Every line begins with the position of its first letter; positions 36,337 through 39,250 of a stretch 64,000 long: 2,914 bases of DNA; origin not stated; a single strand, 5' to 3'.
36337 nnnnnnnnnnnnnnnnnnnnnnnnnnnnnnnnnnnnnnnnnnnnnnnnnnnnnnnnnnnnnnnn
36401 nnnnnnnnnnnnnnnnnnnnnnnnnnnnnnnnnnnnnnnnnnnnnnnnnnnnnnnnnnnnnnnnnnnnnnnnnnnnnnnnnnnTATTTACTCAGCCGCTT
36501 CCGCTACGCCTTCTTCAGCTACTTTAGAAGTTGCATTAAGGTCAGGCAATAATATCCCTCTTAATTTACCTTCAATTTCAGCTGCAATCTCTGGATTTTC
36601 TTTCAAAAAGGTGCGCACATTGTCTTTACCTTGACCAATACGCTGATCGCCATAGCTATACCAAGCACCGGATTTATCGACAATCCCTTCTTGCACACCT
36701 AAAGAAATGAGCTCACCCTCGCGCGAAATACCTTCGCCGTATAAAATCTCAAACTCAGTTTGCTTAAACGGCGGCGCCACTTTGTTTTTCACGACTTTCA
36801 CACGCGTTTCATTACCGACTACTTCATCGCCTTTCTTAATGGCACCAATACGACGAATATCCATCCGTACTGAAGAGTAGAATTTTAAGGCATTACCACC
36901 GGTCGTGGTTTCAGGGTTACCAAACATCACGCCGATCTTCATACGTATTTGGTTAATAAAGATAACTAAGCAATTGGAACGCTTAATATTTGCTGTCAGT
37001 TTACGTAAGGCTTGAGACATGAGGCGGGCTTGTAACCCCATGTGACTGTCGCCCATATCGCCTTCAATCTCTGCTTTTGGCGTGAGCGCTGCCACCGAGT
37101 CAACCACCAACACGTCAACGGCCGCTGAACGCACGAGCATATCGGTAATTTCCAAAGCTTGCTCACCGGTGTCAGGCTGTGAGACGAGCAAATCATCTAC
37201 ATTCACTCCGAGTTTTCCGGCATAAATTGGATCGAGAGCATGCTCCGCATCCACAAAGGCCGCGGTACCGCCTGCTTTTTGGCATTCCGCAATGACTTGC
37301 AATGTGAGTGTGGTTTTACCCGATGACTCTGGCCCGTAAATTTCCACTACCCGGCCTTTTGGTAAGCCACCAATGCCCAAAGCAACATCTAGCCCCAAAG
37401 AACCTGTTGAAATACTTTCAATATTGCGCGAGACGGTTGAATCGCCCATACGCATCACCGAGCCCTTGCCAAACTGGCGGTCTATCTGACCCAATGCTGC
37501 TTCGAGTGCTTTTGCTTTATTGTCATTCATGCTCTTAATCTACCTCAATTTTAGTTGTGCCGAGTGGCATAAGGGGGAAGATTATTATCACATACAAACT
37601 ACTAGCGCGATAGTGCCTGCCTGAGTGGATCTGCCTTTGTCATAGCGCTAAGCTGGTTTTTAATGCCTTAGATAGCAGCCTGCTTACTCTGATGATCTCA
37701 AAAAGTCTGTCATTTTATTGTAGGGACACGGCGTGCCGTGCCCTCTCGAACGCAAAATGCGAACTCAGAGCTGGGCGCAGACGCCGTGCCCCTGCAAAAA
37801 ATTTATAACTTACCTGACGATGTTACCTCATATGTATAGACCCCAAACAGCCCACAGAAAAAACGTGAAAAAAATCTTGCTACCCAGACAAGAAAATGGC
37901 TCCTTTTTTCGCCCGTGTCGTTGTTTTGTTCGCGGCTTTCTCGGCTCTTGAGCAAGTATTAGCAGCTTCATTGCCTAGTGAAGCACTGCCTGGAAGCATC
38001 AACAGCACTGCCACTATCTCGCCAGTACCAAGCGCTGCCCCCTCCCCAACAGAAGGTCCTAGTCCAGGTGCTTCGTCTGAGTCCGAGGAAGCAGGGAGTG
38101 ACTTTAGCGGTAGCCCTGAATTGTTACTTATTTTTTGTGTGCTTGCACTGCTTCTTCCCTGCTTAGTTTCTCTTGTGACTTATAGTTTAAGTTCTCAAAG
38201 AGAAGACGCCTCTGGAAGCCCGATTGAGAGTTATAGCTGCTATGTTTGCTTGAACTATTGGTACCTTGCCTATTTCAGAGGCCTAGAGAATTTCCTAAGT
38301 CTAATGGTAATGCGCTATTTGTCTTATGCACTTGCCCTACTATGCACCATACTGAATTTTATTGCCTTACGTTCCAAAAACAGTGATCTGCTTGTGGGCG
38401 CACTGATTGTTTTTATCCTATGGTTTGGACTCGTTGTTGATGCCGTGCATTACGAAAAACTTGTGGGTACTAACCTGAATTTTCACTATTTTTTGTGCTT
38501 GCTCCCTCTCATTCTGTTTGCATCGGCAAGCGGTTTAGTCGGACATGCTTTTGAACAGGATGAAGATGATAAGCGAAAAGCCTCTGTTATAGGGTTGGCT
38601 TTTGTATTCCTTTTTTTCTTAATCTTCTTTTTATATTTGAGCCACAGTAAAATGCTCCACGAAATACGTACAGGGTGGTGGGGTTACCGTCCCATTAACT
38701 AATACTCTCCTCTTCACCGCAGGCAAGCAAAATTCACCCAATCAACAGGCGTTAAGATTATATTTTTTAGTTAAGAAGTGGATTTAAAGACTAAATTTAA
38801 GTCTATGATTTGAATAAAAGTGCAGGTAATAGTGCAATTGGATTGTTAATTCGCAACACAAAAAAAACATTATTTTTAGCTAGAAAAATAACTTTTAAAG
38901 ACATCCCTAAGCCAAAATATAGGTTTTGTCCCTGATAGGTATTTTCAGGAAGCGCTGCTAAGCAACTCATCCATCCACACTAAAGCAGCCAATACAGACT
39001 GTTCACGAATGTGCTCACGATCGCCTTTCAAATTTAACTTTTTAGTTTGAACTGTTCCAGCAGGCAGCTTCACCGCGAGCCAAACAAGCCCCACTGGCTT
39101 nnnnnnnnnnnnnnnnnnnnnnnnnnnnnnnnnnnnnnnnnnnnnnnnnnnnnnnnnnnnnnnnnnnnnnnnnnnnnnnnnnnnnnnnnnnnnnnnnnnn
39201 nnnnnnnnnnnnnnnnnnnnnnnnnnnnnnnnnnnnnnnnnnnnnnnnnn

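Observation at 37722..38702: Small islet (MITE-like element + regulon motif + novel membrane protein) inserted into the conserved pncC(cinA)-recA pair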

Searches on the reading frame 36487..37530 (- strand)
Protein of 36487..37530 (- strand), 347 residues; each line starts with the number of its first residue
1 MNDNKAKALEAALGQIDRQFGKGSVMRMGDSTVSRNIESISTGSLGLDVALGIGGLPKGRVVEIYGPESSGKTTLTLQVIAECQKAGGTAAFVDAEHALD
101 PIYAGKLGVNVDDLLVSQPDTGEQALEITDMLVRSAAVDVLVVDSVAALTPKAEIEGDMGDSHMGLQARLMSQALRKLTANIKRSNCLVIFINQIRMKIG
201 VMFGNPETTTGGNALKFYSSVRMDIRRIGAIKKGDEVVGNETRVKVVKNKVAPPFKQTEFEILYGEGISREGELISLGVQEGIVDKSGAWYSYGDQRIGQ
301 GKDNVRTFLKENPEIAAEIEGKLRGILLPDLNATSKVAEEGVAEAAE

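Call 8: search_protein_families(library=pfam, proteins=[window:36487-37530:-], max_evalue=0.1)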
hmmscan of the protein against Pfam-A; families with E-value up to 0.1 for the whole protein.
window:36487-37530:- (347 aa): 11 families
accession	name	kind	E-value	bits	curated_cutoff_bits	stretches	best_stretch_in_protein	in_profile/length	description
PF00154.27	RecA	-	2.8e-145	483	27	1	7-269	1-262/262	recA bacterial DNA recombination protein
PF21096.2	RecA_C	-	2.7e-25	88.7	27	1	272-324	1-53/57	RecA C-terminal domain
PF08423.17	Rad51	-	3.2e-09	36.9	22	1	37-227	5-211/244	Rad51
PF06745.19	ATPase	-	4.5e-08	33.2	26.6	1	41-197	2-166/231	KaiC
PF01637.24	ATPase_2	-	6e-05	23.4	33.2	1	61-107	22-68/225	ATPase domain predominantly from Archaea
PF13479.12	AAA_24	-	7.1e-05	23.2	27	1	60-151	3-78/195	AAA domain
PF13481.12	AAA_25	-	0.0015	18.6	27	1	55-84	29-58/195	AAA domain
PF13191.12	AAA_16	-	0.0034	18.4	32.6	1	59-193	24-139/167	AAA ATPase domain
PF00004.35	AAA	-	0.0076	17.1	21.2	1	64-190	3-105/131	ATPase family associated with various cellular activities (AAA)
PF00005.33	ABC_tran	-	0.069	14.2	25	0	56-96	8-48/137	ABC transporter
PF03205.20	MobB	-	0.079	13.3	26.6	0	61-97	1-38/133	Molybdopterin guanine dinucleotide synthesis protein B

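Call 17: find_related_loci(query=window:36490-37530:-, collection=genome_contigs, flank=10000)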
Query window:36490-37530:- (347 aa) in genome_contigs; peptide patterns used: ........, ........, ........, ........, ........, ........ (x = any residue, [..] = any of these).
600 stretches matched a pattern (row limit reached: there are more); 598 encode a relative of the query (tblastn E <= 1e-3); the best 80 are kept; 80 distinct loci.
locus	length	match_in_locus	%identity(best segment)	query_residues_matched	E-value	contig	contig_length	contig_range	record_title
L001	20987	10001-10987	84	1-329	0e+0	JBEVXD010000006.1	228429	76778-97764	MAG: Candidatus Thiodiazotropha sp. DIVDIV c_000000000006, whole genome shotgun sequence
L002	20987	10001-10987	84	1-329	0e+0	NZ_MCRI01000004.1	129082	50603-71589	Methylophaga muralis strain Bur 1 A9E74_contig000004, whole genome shotgun sequence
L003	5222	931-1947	81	1-339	0e+0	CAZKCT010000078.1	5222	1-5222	MAG TPA_asm: uncultured Piscirickettsiaceae bacterium isolate SRP077602_co8_34 genome assembly, contig: NODE_21327_lengt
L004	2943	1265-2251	84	1-329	0e+0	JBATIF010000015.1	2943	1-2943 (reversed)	MAG: Gammaproteobacteria bacterium isolate MFD10279_ilm_asm_bin30 k127_149774, whole genome shotgun sequence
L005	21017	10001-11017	80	1-339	0e+0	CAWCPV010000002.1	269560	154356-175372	MAG: uncultured Gammaproteobacteria bacterium isolate MFD04944.bin.2.154 genome assembly, contig: contig_14346, whole ge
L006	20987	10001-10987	82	1-329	0e+0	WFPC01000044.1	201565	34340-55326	MAG: Gammaproteobacteria bacterium isolate S012_40 k151_326201, whole genome shotgun sequence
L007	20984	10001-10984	83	1-328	0e+0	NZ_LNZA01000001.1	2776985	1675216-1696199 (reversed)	Legionella tucsonensis strain ATCC 49180 Ltuc_ctg001, whole genome shotgun sequence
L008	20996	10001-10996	81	1-332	0e+0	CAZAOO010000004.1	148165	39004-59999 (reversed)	MAG TPA_asm: uncultured Thiotrichales bacterium isolate SRP072547_co1_206 genome assembly, contig: NODE_34_length_148165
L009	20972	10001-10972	82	1-324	0e+0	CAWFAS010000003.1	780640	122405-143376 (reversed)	MAG: uncultured Gammaproteobacteria bacterium isolate MFD09286.bin.1.170 genome assembly, contig: contig_62065, whole ge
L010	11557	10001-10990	81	1-330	0e+0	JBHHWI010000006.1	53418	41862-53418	MAG: Woeseia sp. isolate S.2_sp3_bin.3 NODE_29_length_53418_cov_12.599666, whole genome shotgun sequence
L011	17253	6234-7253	77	1-340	0e+0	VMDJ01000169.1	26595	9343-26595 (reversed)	MAG: Gammaproteobacteria bacterium isolate 27_1 c_000000000452, whole genome shotgun sequence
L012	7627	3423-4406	85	1-328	0e+0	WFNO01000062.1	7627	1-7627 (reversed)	MAG: Gammaproteobacteria bacterium isolate S012_109 k151_286608, whole genome shotgun sequence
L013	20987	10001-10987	80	1-329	0e+0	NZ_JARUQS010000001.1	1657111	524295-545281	Thiomicrorhabdus sp. zzn3 Scaffold1, whole genome shotgun sequence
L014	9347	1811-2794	81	1-328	0e+0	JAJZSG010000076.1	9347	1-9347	MAG: Proteobacteria bacterium isolate SKS3.bin25 NODE_12392_length_9347_cov_1.689913, whole genome shotgun sequence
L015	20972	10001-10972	81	1-324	0e+0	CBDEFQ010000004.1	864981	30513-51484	MAG: Candidatus Poriferihabitaceae bacterium isolate da5b587c-8cf9-44ca-83e5-6f8e844eeb51 genome assembly, contig: conti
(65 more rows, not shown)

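Call 18: list_cluster_members(proteins=[P0001, window:36490-37530:-, window:36019-36483:-, window:38948-39439:-, window:39468-40670:-])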
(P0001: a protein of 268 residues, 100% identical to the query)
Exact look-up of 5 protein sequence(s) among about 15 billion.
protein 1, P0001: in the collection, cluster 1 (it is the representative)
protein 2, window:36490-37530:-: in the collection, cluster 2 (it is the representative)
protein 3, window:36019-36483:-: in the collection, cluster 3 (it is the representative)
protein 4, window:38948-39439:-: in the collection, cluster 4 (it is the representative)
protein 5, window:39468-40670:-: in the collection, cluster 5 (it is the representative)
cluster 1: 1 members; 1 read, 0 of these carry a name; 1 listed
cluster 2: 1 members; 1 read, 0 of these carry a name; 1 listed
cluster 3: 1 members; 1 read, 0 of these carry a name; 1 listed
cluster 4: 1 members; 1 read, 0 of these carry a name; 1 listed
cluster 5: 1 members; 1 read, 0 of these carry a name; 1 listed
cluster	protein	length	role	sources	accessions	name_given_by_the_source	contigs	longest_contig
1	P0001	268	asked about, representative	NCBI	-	-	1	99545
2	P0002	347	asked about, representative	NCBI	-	-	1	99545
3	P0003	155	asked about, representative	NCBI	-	-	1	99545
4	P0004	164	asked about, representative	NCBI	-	-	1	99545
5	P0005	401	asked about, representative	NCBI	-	-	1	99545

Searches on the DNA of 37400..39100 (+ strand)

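Call 51: search_rna_families(source=window, start=37400, end=39100, threshold=evalue, max_evalue=1)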
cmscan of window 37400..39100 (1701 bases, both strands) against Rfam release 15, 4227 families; matches with E-value up to 1: 1.
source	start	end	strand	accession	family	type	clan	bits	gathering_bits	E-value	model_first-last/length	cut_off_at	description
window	37817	37989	+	RF02156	NPPA-AS1_1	Gene; lncRNA;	-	19.7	45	0.82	1-176/176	no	NPPA antisense RNA 1 conserved region 1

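Call 81: search_dna_similar(query=window:37710-37805:+, collection=plasmids, mode=distant, max_evalue=10, max_rows=30)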
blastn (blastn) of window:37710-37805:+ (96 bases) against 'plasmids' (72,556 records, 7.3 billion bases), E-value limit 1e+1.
Records with a match: 13; places in all: 13; records where one place covers at least 80% of the query: 0.
Best place of each record, by identity: >=99% 1; 95-99% 1; 90-95% 4; 80-90% 7.
By first word of the organism name: Rhodococcus 3; Paraburkholderia 3; Nostoc 1; Methylorubrum 1; Raoultella 1; Rhizobium 1; Sinorhizobium 1; Deinococcus 1; Shinella 1.
By predicted mobility (MOB-suite, as given by PLSDB): non-mobilizable 10; conjugative 2; mobilizable 1.
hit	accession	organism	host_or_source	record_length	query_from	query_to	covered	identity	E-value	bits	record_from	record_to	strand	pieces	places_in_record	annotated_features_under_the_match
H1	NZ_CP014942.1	Rhodococcus sp. BH4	cell culture,sludge of membrane ...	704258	10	45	38%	83.3%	8e-1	39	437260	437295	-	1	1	C39 family peptidase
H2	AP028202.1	Paraburkholderia largidicola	Physopelta gutta,midgut,Midgut crypts ...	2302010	19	51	34%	84.8%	3e+0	38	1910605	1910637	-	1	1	hemagglutinin repeat-containing protein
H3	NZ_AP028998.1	Paraburkholderia sp. 22B1P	-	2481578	19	51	34%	84.8%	3e+0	38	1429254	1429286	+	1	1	none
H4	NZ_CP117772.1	Nostoc sp. UHCC 0926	whole organism,lichen surface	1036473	5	34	31%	87.1%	9e+0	36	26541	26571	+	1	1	none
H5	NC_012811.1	Methylorubrum extorquens AM1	-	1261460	16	42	28%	88.9%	9e+0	37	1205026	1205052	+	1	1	none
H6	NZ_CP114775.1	Raoultella planticola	Homo sapiens,cell ...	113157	65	91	28%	88.9%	9e+0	37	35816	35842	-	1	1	site-specific integrase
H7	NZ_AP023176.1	Paraburkholderia largidicola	Physopelta gutta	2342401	19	45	28%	88.9%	9e+0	37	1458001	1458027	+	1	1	none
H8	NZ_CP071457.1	Rhizobium lentis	lentil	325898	62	86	26%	92.0%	3e+0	37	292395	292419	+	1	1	TRAP transporter substrate-binding protein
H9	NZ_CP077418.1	Rhodococcus qingshengii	pure culture,oil-contaminated water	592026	18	41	25%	91.7%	9e+0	36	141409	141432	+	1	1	C39 family peptidase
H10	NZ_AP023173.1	Rhodococcus qingshengii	-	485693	18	41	25%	91.7%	9e+0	36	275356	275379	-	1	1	C39 family peptidase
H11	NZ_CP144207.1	Sinorhizobium chiapasense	mixed culture,rhizosphere soil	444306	30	53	25%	91.7%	9e+0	36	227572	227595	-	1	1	hypothetical protein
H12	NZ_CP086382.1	Deinococcus radiophilus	Harpadon nehereus,cell culture,2 Mrad ...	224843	59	80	23%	95.5%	9e+0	37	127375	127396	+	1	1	thiazole synthase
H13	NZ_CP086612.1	Shinella zoogloeoides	-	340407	25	45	22%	100.0%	8e-1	39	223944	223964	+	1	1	none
